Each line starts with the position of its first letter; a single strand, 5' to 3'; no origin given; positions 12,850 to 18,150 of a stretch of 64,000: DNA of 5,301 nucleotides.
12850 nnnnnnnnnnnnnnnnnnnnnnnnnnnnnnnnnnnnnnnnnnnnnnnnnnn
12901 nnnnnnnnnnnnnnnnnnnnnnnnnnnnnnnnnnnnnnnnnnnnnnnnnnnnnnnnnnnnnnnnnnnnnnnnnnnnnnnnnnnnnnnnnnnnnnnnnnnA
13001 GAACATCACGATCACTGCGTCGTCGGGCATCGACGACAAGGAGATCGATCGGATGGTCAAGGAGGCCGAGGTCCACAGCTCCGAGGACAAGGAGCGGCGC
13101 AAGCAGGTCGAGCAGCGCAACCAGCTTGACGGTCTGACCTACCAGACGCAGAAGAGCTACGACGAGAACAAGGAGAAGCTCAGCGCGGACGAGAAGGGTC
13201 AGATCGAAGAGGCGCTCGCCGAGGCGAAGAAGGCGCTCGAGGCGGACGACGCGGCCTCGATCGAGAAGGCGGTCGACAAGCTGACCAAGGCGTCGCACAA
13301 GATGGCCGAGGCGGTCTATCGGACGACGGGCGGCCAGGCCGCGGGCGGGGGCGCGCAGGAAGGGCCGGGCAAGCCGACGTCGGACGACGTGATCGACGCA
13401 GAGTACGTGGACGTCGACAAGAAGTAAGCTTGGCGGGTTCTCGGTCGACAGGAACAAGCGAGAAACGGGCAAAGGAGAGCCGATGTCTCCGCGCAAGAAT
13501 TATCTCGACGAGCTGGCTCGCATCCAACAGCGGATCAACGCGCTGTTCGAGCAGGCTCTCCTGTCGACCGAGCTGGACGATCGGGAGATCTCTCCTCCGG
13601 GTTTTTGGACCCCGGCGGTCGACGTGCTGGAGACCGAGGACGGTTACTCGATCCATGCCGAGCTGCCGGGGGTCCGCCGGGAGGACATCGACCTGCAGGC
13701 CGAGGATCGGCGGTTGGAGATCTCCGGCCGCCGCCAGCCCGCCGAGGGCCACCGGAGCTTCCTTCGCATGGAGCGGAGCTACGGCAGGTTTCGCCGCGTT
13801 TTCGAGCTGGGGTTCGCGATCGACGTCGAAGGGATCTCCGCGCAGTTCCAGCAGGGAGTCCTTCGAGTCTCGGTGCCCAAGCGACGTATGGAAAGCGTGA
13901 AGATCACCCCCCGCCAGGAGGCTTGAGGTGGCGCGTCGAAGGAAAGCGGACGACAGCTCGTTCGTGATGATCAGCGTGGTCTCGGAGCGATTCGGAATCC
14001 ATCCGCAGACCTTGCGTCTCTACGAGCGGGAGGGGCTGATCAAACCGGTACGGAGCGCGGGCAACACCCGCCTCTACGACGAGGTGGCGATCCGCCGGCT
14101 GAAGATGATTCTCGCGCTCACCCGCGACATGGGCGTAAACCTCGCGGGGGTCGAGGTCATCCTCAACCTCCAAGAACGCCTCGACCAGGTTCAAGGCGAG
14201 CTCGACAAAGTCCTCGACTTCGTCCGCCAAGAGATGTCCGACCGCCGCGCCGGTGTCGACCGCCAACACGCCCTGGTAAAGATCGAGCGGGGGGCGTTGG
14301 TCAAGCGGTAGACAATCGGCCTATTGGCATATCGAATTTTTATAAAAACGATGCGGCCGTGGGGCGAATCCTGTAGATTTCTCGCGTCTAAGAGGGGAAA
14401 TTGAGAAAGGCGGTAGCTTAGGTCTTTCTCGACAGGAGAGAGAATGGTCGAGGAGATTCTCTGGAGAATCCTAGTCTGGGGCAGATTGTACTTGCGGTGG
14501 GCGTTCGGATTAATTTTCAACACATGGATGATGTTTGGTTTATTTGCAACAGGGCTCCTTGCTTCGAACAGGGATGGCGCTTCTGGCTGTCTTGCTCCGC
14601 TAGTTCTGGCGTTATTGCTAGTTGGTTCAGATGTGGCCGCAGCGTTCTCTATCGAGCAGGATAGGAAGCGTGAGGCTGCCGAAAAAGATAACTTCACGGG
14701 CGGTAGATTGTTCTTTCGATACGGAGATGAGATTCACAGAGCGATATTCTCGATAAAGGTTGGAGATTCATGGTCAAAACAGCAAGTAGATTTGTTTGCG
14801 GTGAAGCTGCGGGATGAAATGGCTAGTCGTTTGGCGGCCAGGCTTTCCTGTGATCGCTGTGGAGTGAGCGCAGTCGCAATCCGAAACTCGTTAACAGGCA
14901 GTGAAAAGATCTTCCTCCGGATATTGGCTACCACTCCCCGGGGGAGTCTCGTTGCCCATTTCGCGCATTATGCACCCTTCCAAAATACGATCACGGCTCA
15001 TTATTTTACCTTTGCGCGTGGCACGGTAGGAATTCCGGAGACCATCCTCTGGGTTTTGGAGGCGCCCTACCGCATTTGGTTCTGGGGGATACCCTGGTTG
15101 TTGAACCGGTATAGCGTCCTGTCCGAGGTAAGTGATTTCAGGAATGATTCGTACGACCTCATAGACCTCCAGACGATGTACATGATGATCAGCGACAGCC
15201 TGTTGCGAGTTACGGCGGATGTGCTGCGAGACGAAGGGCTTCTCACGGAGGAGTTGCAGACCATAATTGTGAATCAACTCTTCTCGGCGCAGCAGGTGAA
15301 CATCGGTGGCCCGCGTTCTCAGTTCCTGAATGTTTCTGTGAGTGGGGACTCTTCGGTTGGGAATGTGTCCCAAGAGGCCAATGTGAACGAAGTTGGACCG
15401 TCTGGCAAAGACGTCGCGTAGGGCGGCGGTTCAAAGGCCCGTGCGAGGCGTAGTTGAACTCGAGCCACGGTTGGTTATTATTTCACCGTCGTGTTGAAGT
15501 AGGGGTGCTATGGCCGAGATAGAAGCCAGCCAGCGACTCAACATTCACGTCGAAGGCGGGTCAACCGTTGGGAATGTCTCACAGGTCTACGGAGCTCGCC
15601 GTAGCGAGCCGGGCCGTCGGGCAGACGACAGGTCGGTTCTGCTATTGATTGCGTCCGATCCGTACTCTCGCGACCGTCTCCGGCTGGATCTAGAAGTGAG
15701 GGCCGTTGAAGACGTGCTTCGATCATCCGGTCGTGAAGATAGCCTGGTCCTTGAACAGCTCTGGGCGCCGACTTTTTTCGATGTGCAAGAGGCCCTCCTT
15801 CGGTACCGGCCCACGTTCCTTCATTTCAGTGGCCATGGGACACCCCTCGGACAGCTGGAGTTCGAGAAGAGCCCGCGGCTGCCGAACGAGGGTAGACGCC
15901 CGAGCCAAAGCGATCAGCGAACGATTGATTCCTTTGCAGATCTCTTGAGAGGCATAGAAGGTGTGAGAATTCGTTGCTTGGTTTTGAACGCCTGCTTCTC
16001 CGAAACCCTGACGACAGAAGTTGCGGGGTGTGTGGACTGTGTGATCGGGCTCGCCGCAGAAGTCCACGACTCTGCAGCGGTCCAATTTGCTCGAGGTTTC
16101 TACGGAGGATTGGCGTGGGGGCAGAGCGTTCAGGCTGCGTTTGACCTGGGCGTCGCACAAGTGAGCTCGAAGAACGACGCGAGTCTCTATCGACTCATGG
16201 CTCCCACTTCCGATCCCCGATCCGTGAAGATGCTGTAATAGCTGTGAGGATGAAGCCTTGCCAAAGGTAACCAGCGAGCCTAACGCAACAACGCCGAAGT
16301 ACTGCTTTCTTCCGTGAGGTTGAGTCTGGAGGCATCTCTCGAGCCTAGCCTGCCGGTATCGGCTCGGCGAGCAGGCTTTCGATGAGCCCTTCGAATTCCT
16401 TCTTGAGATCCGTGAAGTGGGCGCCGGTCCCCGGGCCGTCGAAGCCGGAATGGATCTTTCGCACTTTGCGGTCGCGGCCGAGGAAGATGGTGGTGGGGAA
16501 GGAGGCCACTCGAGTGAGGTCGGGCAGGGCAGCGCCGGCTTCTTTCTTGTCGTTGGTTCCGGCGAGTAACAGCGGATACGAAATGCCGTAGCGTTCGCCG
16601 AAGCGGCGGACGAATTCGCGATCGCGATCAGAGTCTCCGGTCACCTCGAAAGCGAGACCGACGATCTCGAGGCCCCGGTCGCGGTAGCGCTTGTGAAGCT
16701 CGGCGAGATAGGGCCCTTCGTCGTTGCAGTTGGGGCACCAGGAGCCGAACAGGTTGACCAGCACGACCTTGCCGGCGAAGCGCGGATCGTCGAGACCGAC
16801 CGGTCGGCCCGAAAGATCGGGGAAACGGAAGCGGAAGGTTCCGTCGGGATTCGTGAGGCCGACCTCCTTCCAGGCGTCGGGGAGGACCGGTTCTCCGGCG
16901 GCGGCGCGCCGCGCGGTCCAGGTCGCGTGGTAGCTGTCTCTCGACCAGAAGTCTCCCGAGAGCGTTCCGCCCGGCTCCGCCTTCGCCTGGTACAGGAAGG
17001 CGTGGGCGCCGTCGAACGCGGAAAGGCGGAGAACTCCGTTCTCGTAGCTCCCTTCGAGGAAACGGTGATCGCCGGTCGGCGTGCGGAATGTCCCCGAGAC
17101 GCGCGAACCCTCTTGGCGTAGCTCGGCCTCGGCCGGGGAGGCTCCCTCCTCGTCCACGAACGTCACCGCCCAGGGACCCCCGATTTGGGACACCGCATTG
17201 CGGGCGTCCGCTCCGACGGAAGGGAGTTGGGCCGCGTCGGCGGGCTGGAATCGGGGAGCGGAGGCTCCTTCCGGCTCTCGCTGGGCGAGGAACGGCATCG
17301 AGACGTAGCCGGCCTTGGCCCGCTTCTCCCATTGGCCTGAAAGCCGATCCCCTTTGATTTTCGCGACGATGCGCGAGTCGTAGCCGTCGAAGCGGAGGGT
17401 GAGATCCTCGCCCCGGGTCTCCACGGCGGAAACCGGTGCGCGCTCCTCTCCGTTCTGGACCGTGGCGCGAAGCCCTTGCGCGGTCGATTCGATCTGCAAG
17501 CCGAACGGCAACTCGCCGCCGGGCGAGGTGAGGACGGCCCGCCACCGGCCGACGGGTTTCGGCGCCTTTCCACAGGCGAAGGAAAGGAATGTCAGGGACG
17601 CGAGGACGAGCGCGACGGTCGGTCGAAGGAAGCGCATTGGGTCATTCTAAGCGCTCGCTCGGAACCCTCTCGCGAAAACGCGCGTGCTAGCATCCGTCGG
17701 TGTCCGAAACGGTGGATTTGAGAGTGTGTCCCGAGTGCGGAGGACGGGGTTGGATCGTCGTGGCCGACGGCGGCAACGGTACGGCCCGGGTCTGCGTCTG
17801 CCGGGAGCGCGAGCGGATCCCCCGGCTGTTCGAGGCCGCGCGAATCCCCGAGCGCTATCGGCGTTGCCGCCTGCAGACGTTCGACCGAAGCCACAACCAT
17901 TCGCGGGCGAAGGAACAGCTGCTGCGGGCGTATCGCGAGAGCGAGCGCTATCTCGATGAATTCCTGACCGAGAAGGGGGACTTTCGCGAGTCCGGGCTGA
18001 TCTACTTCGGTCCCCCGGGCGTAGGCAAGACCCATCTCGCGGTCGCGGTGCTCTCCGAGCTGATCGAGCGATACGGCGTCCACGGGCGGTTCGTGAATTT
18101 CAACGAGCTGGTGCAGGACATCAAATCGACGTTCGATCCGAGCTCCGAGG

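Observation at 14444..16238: Two-gene cassette pairing a multi-TM protein with a stand-alone CHAT/caspase-fold protease: candidate undescribed membrane-effector/protease (defence-type) module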

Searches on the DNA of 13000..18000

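Call 83: search_rna_families(source=window, start=13000, end=18000, threshold=evalue, max_evalue=0.1)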
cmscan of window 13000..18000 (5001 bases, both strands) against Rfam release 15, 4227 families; matches with E-value up to 0.1: 0.
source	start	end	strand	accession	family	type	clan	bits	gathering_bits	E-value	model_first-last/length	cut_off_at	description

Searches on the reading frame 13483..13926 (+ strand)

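Call 3: search_protein_families(library=pfam, proteins=[window:13483-13926:+], max_evalue=1)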
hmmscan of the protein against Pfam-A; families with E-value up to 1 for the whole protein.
window:13483-13926:+ (147 aa): 2 families
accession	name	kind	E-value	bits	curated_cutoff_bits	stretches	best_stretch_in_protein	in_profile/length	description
PF00011.27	HSP20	-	1.7e-20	73.4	20.8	1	48-137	2-91/102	Hsp20/alpha crystallin family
PF17886.7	ArsA_HSP20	-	0.00023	21.1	22.5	1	52-130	1-62/63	HSP20-like domain found in ArsA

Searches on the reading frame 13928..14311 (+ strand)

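Call 3: search_protein_families(library=pfam, proteins=[window:13928-14311:+], max_evalue=1)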
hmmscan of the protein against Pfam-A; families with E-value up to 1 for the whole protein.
window:13928-14311:+ (127 aa): 6 families
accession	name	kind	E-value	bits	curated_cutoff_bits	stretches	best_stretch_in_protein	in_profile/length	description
PF13411.12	MerR_1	-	6.4e-16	58.7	21.6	1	15-80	3-67/69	MerR HTH family regulatory protein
PF00376.29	MerR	-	9.3e-14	51.4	28.2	1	15-50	2-38/38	MerR family regulatory protein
PF13591.12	MerR_2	-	8.8e-12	45.1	29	1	15-93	3-80/84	MerR HTH family regulatory protein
PF12728.13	HTH_17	-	0.0098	16.6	27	1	18-57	7-45/51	Helix-turn-helix domain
PF10944.13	DUF2630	-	0.014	16.2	27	1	82-117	34-69/80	Protein of unknown function (DUF2630)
PF24140.1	TPR_TNPO3_IPO13_3rd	-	0.19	12.4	27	1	58-119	8-71/89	Transportin-3/Importin-13 third TPR domain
